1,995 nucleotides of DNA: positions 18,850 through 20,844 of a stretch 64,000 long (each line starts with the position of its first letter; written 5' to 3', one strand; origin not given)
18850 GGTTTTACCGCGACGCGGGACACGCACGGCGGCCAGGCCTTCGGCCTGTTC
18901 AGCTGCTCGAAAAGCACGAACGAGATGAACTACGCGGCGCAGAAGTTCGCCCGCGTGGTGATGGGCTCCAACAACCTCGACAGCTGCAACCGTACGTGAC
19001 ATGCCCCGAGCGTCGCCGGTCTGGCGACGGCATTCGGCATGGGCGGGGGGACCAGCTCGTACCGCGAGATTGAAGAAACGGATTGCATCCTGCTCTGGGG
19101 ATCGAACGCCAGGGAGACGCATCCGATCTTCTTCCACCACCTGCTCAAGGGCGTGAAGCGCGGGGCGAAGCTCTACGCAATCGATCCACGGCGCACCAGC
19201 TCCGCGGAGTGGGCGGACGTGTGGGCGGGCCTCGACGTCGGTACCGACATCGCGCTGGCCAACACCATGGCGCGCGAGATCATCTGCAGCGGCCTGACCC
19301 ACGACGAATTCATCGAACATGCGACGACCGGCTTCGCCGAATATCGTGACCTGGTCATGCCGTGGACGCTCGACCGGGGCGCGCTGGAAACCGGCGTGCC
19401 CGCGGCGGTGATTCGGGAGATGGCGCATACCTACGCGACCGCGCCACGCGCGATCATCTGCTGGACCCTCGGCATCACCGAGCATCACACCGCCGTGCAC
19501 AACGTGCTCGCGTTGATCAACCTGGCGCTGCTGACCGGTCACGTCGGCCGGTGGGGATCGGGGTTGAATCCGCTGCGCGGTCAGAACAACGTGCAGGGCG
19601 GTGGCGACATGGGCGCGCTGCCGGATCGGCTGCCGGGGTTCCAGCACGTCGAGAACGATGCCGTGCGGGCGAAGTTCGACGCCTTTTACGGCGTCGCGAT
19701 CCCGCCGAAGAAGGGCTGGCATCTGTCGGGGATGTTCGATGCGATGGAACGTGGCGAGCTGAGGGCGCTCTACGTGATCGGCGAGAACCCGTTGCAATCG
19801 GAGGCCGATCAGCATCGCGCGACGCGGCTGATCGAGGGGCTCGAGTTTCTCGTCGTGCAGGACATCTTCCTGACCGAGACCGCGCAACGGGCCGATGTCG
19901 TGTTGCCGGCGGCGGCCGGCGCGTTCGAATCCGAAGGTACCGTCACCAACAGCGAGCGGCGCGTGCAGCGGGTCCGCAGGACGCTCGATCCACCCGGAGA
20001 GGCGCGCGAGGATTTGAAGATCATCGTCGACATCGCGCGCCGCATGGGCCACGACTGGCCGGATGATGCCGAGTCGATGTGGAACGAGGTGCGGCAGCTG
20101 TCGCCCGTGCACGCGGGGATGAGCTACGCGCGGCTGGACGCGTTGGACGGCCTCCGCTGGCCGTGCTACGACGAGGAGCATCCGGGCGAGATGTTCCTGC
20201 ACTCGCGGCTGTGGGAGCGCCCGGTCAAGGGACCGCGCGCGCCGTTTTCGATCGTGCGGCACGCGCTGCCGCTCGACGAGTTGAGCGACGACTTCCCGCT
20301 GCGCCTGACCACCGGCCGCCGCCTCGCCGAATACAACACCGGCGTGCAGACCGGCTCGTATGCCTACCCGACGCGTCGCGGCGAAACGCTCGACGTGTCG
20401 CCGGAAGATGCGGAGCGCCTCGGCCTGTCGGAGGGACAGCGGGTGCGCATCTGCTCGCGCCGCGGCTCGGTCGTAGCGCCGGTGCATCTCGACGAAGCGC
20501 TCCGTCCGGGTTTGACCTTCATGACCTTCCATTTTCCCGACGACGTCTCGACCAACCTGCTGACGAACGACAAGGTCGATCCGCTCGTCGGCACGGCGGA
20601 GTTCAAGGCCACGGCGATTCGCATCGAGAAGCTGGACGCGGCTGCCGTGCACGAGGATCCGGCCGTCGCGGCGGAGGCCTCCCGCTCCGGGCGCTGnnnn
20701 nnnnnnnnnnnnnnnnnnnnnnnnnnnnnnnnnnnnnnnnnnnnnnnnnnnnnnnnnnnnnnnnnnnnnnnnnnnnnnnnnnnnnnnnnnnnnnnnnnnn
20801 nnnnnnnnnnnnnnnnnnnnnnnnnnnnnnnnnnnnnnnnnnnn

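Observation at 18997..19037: In-frame TGA plus SECIS-like hairpin: a probable selenocysteine formate dehydrogenase that ORF calling splits in two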

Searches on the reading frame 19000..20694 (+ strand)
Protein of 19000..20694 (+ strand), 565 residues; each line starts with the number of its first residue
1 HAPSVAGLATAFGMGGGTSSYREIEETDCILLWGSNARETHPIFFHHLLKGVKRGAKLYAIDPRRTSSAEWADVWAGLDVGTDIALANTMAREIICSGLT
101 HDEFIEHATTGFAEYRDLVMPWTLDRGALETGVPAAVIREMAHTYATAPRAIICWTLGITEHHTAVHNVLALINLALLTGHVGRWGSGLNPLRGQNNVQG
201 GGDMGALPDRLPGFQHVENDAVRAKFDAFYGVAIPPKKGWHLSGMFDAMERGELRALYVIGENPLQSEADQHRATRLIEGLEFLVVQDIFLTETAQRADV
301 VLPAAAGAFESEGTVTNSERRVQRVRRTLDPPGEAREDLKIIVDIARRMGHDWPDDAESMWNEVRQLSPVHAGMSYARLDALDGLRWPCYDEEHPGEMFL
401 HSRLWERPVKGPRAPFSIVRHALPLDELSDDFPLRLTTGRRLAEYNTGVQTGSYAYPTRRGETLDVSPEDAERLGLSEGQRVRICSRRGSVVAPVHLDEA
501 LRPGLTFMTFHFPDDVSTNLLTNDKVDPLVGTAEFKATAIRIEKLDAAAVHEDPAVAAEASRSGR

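Call 12: find_related_loci(query=window:19000-20694:+, collection=genome_contigs, flank=6000)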
Query window:19000-20694:+ (565 aa) in genome_contigs; peptide patterns used: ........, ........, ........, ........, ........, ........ (x = any residue, [..] = any of these).
600 stretches matched a pattern (row limit reached: there are more); 591 encode a relative of the query (tblastn E <= 1e-3); the best 80 are kept; 80 distinct loci.
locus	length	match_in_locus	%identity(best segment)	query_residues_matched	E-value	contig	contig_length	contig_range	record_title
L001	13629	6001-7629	89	1-543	0e+0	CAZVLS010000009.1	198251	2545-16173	MAG TPA_asm: uncultured Acidobacterium sp. isolate SRP292972_co3_79 genome assembly, contig: NODE_93_length_198251_cov_5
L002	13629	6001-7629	87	1-543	0e+0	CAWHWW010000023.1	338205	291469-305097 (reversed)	MAG: uncultured cyanobacterium isolate MFD02360.bin.2.184 genome assembly, contig: contig_8951, whole genome shotgun seq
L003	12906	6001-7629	86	1-543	0e+0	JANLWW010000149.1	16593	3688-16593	MAG: Acidobacteriota bacterium isolate OTE_20_metabat_232 OTE_20_k141_975508, whole genome shotgun sequence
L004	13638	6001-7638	85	1-546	0e+0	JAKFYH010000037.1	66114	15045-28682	MAG: Acidobacteria bacterium isolate ND5_Bin_50 ND5_0000336, whole genome shotgun sequence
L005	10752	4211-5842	85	1-544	0e+0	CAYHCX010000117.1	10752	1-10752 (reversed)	MAG TPA_asm: uncultured Acidobacterium sp. isolate ERP119702_co1_188 genome assembly, contig: NODE_8064_length_10752_cov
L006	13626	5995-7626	85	1-544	0e+0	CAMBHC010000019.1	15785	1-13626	MAG: Candidatus Sulfopaludibacter sp. SbA3 isolate MoH-02may19-226 genome assembly, contig: MoH-02may19-C6452, whole gen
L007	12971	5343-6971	85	1-543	0e+0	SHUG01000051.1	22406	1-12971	MAG: Acidobacteria bacterium isolate Baikal-deep-G12 BACOMB-C10931, whole genome shotgun sequence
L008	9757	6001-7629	83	1-543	0e+0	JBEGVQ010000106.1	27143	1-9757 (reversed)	MAG: Acidobacteriota bacterium isolate riogrande_2019_sw_WHONDRS-S19S_0066_B_bin.22 scaffold_1688665, whole genome shotg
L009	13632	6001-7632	78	1-543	0e+0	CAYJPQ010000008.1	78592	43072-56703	MAG TPA_asm: uncultured Bifidobacteriaceae bacterium isolate ERP124720_co1_137 genome assembly, contig: NODE_448_length_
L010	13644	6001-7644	80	1-547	0e+0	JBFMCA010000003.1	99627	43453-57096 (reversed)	MAG: Acidobacteriota bacterium isolate MAG179 MAG179_3, whole genome shotgun sequence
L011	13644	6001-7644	79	1-547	0e+0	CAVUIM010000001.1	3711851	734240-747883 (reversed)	MAG: uncultured Acidobacteriota bacterium isolate MFD04651.bin.1.237 genome assembly, contig: contig_218, whole genome s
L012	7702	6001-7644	78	1-547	0e+0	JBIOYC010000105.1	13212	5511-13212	MAG: Thermoanaerobaculia bacterium isolate MAG040 k127_2714832, whole genome shotgun sequence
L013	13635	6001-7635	78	1-544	0e+0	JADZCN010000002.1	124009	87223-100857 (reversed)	MAG: Acidobacteria bacterium isolate SJ725 c_000000023388, whole genome shotgun sequence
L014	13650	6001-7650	77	1-549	0e+0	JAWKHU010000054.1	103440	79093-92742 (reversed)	MAG: Vicinamibacterales bacterium isolate ABC2.44 ABC2.44.fa-54, whole genome shotgun sequence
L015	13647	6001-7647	76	1-548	0e+0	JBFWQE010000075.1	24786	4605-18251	MAG: Vicinamibacterales bacterium isolate CA_2019_TPBF_176 NODE_9955_length_24786_cov_5.723833_TPBF, whole genome shotgu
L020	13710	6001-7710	74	1-565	0e+0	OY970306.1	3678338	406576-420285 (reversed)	MAG: uncultured Chloroflexia bacterium isolate MFD02134.bin.c.1 genome assembly, chromosome: 1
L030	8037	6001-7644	74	1-547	0e+0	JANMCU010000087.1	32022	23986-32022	MAG: Chloroflexota bacterium isolate OTE_1_concoct_178_sub OTE_1_k141_788247, whole genome shotgun sequence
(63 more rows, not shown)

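Call 30: search_protein_families(library=ncbifam, proteins=[L030:172-2121:-, L030:2118-3500:-, L030:3713-4786:+, L030:3769-5460:+, L020:1333-4335:+, L020:4403-5452:+, L020:4292-5404:-, L020:7689-9191:+, L020:9458-10621:+, L020:10879-11865:+], max_evalue=0.00001)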
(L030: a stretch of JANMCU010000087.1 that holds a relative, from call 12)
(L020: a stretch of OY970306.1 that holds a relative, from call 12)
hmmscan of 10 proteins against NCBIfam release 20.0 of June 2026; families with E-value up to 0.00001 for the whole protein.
L030:172-2121:- (649 aa): 21 families
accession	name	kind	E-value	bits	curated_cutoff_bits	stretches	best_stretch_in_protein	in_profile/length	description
TIGR00475.1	selB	equivalog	2.1e-79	267.8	242.25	1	3-377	1-343/581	selenocysteine-specific translation elongation factor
NF003077.0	PRK04000.1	equivalog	1.8e-37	129.5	315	2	54-215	86-251/412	translation initiation factor IF-2 subunit gamma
TIGR03680.1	eif2g_arch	equivalog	3.8e-37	128.5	514.5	2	54-216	82-248/407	translation initiation factor IF-2 subunit gamma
NF009373.0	PRK12736.1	subfamily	4.1e-36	124.6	452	1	3-273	13-302/394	elongation factor Tu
NF000766.0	PRK00049.1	subfamily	6.7e-36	123.9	449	1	3-271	13-302/396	elongation factor Tu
NF009372.0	PRK12735.1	subfamily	5.9e-35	120.8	479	1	3-271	13-302/396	elongation factor Tu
TIGR00485.1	EF-Tu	equivalog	8.4e-34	116.9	522.4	1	3-271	13-300/394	elongation factor Tu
NF008969.0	PRK12317.1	subfamily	1.6e-33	115.9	502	1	28-267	61-310/426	elongation factor 1-alpha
TIGR00483.1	EF-1_alpha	equivalog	2.1e-24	85.8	540.1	1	28-265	61-309/427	translation elongation factor EF-1 subunit alpha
TIGR00487.1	IF-2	equivalog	2.5e-19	69.5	424.4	1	4-243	89-319/587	translation initiation factor IF-2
NF004035.0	PRK05506.1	subfamily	5.7e-16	57.9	715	1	28-266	80-322/632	bifunctional sulfate adenylyltransferase subunit 1/adenylylsulfate kinase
TIGR02034.1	CysN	subfamily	8.7e-15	54.7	336.1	1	28-268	56-301/406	sulfate adenylyltransferase, large subunit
NF003478.0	PRK05124.1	equivalog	3.3e-13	49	590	1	28-219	83-281/475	sulfate adenylyltransferase subunit CysN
TIGR00231.1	small_GTP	domain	8.8e-12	45.1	42.5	1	3-158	4-157/164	GTP-binding protein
NF009381.0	PRK12740.1-5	subfamily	1.6e-08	33.5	583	1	5-117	36-137/692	elongation factor G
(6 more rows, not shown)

L030:2118-3500:- (460 aa): 5 families
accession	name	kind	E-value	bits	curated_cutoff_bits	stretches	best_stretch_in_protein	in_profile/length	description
TIGR00474.1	selA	equivalog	4.3e-131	437.9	267.9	1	12-452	5-452/455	L-seryl-tRNA(Sec) selenium transferase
TIGR01437.1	selA_rel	subfamily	4.8e-14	52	385.3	1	82-344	9-259/363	DgaE family pyridoxal phosphate-dependent ammonia lyase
NF047797.1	glminPNH3LysDgaE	equivalog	1.1e-12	47.6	600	1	82-366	11-283/367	D-glucosaminate-6-phosphate ammonia lyase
TIGR03576.1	pyridox_MJ0158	hypoth_equivalog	3.5e-10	39.6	304.45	1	239-343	154-251/346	TIGR03576 family pyridoxal phosphate-dependent enzyme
TIGR01325.1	O_suc_HS_sulf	equivalog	5.3e-06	25.3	510.05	1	132-314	57-221/380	O-succinylhomoserine sulfhydrylase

L030:3713-4786:+ (357 aa): 10 families
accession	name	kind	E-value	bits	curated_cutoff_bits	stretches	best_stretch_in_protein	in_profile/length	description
TIGR00476.1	selD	equivalog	3.1e-101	338.7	125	1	13-319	1-307/311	selenide, water dikinase SelD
NF002098.0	PRK00943.1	equivalog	8.4e-87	291.3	299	1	11-348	5-339/347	selenide, water dikinase SelD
TIGR04369.1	fusion_not_SelD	hypoth_equivalog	1.2e-44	152.6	700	1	15-321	350-684/701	oxidoreductase/SelD-related fusion protein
NF010705.0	PRK14105.1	equivalog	1.1e-41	142.8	291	1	11-271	5-278/345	selenide, water dikinase SelD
TIGR01379.1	thiL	equivalog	1.9e-19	69.8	184.15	1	55-270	23-245/320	thiamine-phosphate kinase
NF004351.0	PRK05731.1-4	equivalog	1.1e-13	51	324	1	84-272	71-257/321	thiamine-phosphate kinase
TIGR03267.1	methan_mark_2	hypoth_equivalog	9.4e-09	34.8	365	1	56-242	44-227/323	methanogenesis marker 2 protein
TIGR04049.1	AIR_rel_sll0787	hypoth_equivalog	1.5e-08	34.1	321.3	1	55-252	42-232/318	sll0787 family AIR synthase-like protein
NF004354.0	PRK05731.2-3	equivalog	4.7e-07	29.4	204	1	95-188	57-149/273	thiamine-phosphate kinase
NF004353.0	PRK05731.2-2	equivalog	2.6e-06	26.8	301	1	54-191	17-159/311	thiamine-phosphate kinase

L030:3769-5460:+ (563 aa): 10 families
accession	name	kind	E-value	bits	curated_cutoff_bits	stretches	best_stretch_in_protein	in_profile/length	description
TIGR04182.1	glyco_TIGR04182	equivalog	5.6e-25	88.3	325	1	341-539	3-202/293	S-layer glycoprotein N-glycosyltransferase AglJ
NF058614.1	PPMAGASynPpgS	equivalog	3.7e-21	75.6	370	1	343-531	5-198/226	polyprenyl-phospho-N-acetylgalactosaminyl synthase PpgS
NF041391.1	DPhHxTase_Halo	equivalog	2.7e-16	59.2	375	1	347-508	4-164/213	dolichyl-phosphate hexose transferase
NF041865.1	EpsU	equivalog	3.8e-10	39.3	700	1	364-439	71-149/394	exopolysaccharide biosynthesis GT2 family glycosyltransferase EpsU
NF007986.1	PRK10714.1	equivalog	2.3e-08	33.4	529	1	362-502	37-177/316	undecaprenyl-phosphate 4-deoxy-4-formamido-L-arabinose transferase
NF010496.0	PRK13915.1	equivalog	2.7e-07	30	262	1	336-402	29-109/307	glucosyl-3-phosphoglycerate synthase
TIGR03469.1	HpnB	hypoth_equivalog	3e-07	29.8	379.25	1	339-435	45-158/386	hopene-associated glycosyltransferase HpnB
TIGR03937.1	PgaC_IcaA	equivalog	6.9e-07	28.5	422.3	1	336-427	43-140/407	poly-beta-1,6-N-acetyl-D-glucosamine synthase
TIGR04283.1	glyco_like_mftF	equivalog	2.1e-06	27.5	182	1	343-425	4-85/221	TIGR04283 family arsenosugar biosynthesis glycosyltransferase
NF041875.1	EPS_EpsD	equivalog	6.5e-06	25.8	370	1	362-450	29-115/325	exopolysaccharide biosynthesis glycosyltransferase EpsD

L020:1333-4335:+ (1000 aa): 3 families
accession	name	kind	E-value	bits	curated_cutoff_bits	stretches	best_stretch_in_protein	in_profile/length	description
NF052501.1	RdCuOxGlxASco2837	equivalog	2.9e-18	65.5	800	1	329-428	270-374/645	radical copper oxidase GlxA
TIGR02608.1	delta_60_rpt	domain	4.4e-07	29.7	76.5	0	300-315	7-22/55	delta-60 repeat domain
NF010730.0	PRK14131.1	subfamily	7.6e-07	28.2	416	0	395-465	86-158/384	N-acetylneuraminate epimerase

L020:4403-5452:+ (349 aa): 9 families
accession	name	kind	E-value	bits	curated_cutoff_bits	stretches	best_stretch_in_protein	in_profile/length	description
TIGR00476.1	selD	equivalog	2.6e-99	332.4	125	1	11-317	1-308/311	selenide, water dikinase SelD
NF002098.0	PRK00943.1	equivalog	2.7e-86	289.6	299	1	8-343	4-337/347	selenide, water dikinase SelD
TIGR04369.1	fusion_not_SelD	hypoth_equivalog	6.1e-46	156.9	700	1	13-325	350-691/701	oxidoreductase/SelD-related fusion protein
NF010705.0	PRK14105.1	equivalog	2.5e-44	151.5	291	2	10-186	6-180/345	selenide, water dikinase SelD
TIGR01379.1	thiL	equivalog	1.5e-20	73.5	184.15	1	74-267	51-245/320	thiamine-phosphate kinase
NF004351.0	PRK05731.1-4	equivalog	4.7e-12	45.7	324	1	81-262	71-251/321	thiamine-phosphate kinase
TIGR04049.1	AIR_rel_sll0787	hypoth_equivalog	2.4e-08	33.4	321.3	1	48-261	38-244/318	sll0787 family AIR synthase-like protein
NF004354.0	PRK05731.2-3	equivalog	1.1e-06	28.2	204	1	91-185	56-149/273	thiamine-phosphate kinase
NF004353.0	PRK05731.2-2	equivalog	1.4e-06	27.6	301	1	77-185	47-153/311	thiamine-phosphate kinase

L020:4292-5404:- (370 aa): 0 families

L020:7689-9191:+ (500 aa): 0 families

L020:9458-10621:+ (387 aa): 0 families

L020:10879-11865:+ (328 aa): 0 families

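Call 60: find_related_loci(query=L030:2118-3500:-, collection=genome_contigs, flank=2500)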
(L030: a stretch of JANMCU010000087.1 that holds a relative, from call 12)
Query L030:2118-3500:- (460 aa) in genome_contigs; peptide patterns used: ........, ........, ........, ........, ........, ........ (x = any residue, [..] = any of these).
600 stretches matched a pattern (row limit reached: there are more); 3 encode a relative of the query (tblastn E <= 1e-3); 3 distinct loci.
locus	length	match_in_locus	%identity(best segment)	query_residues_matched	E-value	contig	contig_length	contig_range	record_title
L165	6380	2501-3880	100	1-460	0e+0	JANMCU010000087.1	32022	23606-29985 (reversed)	MAG: Chloroflexota bacterium isolate OTE_1_concoct_178_sub OTE_1_k141_788247, whole genome shotgun sequence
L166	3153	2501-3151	60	10-224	2e-55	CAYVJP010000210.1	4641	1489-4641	MAG TPA_asm: uncultured Anaerolineaceae bacterium isolate SRP237561_co1_263 genome assembly, contig: NODE_41584_length_4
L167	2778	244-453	43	243-318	3e-6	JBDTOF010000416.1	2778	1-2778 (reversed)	MAG: Chloroflexota bacterium isolate cluster3_bin.168 NODE_249920_length_2778_cov_24.627617, whole genome shotgun sequen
